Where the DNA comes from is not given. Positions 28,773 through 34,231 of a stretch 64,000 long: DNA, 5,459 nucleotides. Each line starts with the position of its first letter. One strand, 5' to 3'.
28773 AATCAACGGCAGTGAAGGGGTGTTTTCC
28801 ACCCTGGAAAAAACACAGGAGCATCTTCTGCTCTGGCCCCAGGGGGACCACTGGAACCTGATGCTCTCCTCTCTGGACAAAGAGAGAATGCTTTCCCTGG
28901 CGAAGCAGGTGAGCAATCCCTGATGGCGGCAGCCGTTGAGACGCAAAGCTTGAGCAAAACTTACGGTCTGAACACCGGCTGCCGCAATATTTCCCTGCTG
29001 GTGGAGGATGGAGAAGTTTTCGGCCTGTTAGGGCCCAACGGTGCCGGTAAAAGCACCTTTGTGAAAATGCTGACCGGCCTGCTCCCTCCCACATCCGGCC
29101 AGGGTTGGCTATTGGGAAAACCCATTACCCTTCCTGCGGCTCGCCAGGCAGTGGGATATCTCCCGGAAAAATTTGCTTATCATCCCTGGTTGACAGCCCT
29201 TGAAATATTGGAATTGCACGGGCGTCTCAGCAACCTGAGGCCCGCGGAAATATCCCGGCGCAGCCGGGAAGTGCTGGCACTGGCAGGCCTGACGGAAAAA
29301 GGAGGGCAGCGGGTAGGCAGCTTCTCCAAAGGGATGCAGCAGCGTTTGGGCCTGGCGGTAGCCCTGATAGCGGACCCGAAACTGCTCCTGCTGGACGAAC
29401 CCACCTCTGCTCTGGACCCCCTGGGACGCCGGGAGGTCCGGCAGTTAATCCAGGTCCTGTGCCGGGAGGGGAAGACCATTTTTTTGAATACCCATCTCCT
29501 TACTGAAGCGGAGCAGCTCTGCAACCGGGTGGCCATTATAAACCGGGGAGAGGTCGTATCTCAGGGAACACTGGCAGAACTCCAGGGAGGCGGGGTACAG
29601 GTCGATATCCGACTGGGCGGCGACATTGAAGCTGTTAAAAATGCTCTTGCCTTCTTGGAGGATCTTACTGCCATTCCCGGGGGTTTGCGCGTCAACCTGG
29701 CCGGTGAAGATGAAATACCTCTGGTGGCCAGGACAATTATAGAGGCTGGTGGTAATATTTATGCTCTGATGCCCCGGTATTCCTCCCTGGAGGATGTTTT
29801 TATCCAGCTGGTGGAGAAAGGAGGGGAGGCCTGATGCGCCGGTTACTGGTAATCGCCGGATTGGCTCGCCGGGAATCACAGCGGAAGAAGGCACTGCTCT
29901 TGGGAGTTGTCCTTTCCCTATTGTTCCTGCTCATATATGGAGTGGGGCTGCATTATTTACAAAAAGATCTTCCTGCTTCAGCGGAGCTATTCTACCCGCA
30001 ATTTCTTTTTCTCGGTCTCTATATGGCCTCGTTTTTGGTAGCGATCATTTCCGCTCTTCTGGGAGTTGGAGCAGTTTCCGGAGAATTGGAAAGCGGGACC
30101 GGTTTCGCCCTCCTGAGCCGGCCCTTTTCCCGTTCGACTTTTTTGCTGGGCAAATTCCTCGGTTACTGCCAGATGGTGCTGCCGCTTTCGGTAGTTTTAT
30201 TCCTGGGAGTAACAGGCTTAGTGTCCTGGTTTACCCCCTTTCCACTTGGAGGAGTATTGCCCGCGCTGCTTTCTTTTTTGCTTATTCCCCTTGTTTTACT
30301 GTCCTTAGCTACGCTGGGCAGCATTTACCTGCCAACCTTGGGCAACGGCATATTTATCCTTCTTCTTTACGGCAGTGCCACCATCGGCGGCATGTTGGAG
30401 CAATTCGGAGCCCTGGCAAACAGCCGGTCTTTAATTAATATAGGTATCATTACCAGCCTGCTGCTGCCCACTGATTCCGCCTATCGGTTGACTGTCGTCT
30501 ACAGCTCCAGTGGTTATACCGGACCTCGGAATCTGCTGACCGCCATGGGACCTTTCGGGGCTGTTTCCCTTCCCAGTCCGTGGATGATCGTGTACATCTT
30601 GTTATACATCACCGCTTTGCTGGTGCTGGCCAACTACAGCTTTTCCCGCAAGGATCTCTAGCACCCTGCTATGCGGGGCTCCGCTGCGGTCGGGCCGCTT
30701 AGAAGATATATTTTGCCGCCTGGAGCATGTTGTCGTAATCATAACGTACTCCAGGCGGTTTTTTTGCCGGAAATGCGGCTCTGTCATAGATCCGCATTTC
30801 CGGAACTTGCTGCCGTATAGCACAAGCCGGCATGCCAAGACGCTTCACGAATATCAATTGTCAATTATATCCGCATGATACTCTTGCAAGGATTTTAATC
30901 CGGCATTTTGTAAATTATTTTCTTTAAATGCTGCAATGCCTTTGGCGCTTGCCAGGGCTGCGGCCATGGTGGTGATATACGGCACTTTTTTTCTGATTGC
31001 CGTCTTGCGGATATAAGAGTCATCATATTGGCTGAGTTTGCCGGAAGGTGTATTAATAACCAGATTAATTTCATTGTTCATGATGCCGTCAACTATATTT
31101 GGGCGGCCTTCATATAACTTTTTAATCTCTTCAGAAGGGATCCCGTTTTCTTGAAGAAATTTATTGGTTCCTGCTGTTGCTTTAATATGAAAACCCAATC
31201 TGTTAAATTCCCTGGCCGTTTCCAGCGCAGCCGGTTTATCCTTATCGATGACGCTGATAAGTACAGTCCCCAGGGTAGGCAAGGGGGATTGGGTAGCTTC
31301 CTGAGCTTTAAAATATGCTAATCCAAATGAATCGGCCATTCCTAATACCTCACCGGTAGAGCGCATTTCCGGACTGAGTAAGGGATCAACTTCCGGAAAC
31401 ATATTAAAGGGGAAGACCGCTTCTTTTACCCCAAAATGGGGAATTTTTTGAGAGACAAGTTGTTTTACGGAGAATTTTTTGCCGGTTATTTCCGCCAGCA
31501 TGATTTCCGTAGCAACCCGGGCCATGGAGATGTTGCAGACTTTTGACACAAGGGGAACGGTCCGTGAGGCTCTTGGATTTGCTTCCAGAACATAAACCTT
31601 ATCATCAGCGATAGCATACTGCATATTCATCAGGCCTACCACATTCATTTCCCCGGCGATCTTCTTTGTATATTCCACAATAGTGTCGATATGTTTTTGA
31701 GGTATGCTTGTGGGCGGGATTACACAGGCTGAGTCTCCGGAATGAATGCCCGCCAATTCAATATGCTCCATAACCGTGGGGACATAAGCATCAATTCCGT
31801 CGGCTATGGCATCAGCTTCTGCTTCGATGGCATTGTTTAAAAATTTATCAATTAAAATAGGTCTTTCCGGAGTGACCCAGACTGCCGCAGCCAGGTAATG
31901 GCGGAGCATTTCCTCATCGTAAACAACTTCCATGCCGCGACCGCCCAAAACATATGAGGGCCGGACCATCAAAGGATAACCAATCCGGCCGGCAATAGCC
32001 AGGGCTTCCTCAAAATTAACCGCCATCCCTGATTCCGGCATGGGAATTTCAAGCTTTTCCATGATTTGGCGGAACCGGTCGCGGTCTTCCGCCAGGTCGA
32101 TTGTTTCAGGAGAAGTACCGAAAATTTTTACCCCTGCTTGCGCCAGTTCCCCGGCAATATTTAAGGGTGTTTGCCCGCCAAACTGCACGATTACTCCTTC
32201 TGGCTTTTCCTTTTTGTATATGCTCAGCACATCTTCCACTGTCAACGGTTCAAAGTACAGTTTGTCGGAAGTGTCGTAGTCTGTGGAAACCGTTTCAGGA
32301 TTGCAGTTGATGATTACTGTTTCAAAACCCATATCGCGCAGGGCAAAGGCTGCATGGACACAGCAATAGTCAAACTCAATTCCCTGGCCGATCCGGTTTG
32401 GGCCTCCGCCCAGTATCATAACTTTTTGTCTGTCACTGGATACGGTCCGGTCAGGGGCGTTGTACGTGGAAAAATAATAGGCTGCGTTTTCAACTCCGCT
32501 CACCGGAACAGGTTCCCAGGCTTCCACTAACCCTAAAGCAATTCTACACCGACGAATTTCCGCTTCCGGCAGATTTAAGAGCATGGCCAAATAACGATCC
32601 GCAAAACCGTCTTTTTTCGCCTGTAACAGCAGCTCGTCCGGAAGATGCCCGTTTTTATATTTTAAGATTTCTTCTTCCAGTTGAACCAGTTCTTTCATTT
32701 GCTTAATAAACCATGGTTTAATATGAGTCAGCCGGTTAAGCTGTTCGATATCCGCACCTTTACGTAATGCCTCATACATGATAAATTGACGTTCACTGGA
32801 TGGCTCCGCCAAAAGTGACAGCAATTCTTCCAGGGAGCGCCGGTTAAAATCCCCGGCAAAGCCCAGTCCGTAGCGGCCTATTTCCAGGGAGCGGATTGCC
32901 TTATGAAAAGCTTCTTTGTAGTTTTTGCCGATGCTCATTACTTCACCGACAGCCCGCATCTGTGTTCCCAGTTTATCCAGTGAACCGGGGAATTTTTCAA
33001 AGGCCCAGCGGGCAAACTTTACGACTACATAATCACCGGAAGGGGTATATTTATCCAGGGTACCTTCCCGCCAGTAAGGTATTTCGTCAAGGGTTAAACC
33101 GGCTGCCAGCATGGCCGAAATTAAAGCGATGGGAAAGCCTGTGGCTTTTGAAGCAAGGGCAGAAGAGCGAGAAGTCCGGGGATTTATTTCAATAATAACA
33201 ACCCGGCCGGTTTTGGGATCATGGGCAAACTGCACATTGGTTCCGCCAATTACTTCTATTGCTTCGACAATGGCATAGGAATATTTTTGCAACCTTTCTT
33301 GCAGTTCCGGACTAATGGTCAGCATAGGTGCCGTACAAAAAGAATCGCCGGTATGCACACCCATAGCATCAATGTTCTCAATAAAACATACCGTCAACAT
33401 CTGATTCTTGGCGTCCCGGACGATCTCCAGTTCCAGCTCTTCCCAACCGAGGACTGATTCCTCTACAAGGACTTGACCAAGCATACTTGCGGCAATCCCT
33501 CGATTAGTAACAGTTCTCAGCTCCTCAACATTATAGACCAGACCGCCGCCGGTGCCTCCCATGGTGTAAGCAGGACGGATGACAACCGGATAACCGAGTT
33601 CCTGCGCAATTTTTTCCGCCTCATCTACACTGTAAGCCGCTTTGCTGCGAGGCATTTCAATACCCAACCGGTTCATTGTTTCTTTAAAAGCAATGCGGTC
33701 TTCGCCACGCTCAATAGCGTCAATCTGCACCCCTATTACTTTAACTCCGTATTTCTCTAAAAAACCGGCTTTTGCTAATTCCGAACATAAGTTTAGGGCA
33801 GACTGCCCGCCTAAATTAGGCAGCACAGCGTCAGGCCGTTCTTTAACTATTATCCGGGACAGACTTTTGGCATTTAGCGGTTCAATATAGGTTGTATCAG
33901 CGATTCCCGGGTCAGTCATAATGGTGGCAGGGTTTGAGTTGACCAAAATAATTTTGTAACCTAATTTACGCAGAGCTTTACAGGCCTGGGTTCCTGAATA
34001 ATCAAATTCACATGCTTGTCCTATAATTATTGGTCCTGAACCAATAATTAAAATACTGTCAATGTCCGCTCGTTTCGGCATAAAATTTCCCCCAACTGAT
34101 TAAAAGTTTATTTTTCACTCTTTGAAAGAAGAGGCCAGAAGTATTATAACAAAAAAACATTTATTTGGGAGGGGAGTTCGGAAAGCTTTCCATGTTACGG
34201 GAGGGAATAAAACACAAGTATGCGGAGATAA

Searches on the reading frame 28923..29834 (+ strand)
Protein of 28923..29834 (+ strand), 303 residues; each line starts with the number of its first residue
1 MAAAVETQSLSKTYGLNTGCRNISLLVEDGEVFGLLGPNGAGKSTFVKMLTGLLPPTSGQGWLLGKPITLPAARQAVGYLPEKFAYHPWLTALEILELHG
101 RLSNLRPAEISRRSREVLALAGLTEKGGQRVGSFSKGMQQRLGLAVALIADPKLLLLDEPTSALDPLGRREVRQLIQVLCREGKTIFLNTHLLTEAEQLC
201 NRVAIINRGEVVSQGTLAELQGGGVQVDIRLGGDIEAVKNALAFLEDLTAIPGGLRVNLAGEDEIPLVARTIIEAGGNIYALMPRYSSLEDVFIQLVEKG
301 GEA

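Call 78: search_protein_families(library=pfam, proteins=[window:28923-29834:+], max_evalue=0.00001)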
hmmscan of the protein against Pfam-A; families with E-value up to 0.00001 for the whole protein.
window:28923-29834:+ (303 aa): 2 families
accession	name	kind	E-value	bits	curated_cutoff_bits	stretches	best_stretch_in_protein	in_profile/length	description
PF00005.33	ABC_tran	-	1.2e-30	107.4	25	1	21-162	2-137/137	ABC transporter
PF13304.12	AAA_21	-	1.3e-13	52.2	27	1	125-191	229-298/304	AAA domain, putative AbiEii toxin, Type IV TA system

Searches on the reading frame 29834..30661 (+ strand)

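Call 78: search_protein_families(library=pfam, proteins=[window:29834-30661:+], max_evalue=0.00001)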
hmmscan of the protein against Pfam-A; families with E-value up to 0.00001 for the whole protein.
window:29834-30661:+ (275 aa): 2 families
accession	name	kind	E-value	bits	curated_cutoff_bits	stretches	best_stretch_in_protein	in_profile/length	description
PF12679.13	ABC2_membrane_2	-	1.5e-14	54.4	27.2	1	16-275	9-283/283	ABC-2 family transporter protein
PF12730.13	ABC2_membrane_4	-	4.4e-06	27.2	27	1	16-158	10-151/179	ABC-2 family transporter protein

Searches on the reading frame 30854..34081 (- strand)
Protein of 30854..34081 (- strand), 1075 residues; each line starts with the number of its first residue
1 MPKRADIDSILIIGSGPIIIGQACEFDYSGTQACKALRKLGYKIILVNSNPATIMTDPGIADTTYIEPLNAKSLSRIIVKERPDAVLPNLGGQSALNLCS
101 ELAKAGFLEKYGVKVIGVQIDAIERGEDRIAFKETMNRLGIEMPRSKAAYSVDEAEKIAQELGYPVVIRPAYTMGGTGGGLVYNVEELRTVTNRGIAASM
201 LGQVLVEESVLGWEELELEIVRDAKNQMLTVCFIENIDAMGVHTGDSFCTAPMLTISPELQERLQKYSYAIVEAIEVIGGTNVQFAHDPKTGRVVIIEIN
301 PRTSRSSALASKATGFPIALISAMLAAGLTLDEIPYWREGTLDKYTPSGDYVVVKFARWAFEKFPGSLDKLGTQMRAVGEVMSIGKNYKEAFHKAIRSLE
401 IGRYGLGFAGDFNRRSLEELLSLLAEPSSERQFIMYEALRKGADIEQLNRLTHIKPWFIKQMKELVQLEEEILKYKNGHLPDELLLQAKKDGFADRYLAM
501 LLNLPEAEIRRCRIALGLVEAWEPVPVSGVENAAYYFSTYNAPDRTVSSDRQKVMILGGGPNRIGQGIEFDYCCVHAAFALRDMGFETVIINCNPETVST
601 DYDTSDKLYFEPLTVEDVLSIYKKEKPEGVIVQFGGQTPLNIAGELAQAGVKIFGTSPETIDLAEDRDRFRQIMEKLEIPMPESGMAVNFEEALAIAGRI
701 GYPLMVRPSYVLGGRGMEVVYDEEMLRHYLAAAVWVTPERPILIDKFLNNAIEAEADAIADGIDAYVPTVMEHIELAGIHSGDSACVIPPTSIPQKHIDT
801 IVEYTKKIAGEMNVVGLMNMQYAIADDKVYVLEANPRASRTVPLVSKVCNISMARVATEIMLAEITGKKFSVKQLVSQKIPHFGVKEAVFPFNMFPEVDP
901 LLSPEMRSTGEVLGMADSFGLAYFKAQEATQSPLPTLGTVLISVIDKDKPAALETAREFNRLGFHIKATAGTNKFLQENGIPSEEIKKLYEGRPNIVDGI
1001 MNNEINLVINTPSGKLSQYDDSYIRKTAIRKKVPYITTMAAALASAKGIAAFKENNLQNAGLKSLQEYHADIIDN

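Call 9: search_protein_families(library=pfam, proteins=[window:30854-34081:-])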
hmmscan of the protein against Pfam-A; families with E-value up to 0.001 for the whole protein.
window:30854-34081:- (1075 aa): 12 families
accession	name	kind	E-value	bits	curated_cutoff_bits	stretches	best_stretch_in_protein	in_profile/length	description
PF25596.1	CPSase_L_D1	-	8.3e-100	329.3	27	2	551-662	2-117/118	Carbamoyl phosphate synthase preATP-grasp domain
PF02786.22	CPSase_L_D2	-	8e-93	310.2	19.8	2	128-333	1-210/211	Carbamoyl-phosphate synthase L chain, ATP binding domain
PF02787.25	CPSase_L_D3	-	3.1e-25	88.4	26.6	1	424-501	3-79/80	Carbamoyl-phosphate synthetase large chain, oligomerisation domain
PF02222.28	ATP-grasp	-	2.5e-23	83.1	27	2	136-304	3-164/179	ATP-grasp domain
PF02142.27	MGS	-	8.9e-22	77.5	24.1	1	952-1037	2-94/94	MGS-like domain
PF07478.18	Dala_Dala_lig_C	-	4.8e-15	56.1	24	2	153-301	26-174/204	D-ala D-ala ligase C-terminus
PF15632.11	ATPgrasp_Ter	-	8.5e-11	42.2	29.1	1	798-864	46-111/131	ATP-grasp in the biosynthetic pathway with Ter operon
PF02655.19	ATP-grasp_3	-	6.4e-09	36.5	23.2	1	128-303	3-157/160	ATP-grasp domain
PF13549.11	ATP-grasp_5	-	5.3e-08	32.9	27.6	0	133-169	16-52/221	ATP-grasp domain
PF01071.24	GARS_A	-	1.1e-07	32.3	27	0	133-266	7-148/194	Phosphoribosylglycinamide synthetase, ATP-grasp (A) domain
PF08442.15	ATP-grasp_2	-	3.4e-07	30.5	29.5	0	133-206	8-81/202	ATP-grasp domain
PF14397.11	ATPgrasp_ST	-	0.00072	19.3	31.4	0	788-840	207-258/278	Sugar-transfer associated ATP-grasp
